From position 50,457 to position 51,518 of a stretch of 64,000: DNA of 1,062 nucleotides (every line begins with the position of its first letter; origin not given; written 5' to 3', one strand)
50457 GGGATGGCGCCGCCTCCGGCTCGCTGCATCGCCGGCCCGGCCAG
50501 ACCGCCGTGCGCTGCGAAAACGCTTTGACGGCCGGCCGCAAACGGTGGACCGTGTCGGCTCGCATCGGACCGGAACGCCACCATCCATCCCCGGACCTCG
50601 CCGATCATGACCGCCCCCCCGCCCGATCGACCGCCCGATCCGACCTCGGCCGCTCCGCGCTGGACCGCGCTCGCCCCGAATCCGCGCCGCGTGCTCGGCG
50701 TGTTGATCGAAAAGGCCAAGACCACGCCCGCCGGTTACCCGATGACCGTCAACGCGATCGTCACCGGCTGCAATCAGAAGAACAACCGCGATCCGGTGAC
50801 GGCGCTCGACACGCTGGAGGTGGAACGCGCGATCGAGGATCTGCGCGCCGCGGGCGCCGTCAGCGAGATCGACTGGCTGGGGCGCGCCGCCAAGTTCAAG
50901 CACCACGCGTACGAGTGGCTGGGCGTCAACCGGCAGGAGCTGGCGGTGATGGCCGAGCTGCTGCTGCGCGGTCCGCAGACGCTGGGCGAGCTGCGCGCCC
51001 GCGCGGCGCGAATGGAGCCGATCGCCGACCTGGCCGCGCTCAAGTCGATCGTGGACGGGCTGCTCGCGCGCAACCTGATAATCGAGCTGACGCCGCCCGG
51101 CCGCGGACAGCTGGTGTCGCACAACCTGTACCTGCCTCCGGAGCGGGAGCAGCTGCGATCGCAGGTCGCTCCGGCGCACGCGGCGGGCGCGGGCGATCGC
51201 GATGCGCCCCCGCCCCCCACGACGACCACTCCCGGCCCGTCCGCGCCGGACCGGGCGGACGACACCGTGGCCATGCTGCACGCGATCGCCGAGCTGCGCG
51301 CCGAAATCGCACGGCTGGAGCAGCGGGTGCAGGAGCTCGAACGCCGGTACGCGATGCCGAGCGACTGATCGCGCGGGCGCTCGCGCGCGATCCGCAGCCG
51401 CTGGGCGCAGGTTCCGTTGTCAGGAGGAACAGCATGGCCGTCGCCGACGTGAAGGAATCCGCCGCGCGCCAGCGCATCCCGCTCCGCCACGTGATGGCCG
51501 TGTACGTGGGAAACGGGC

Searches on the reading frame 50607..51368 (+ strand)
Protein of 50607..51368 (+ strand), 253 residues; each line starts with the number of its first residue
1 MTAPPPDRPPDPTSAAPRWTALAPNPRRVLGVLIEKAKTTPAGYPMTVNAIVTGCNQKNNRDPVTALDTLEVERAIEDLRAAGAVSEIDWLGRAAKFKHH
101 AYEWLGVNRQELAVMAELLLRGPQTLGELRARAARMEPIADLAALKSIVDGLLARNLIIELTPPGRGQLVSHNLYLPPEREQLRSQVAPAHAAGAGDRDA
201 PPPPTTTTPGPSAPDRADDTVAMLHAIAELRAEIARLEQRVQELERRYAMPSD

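Call 60: search_protein_families(library=pfam, proteins=[window:50607-51368:+], max_evalue=0.00001)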
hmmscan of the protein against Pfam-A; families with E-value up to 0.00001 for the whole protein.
window:50607-51368:+ (253 aa): 1 family
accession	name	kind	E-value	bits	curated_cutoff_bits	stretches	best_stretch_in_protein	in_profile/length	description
PF04337.18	DUF480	-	2.8e-45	154.5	25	1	24-160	3-142/149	Protein of unknown function, DUF480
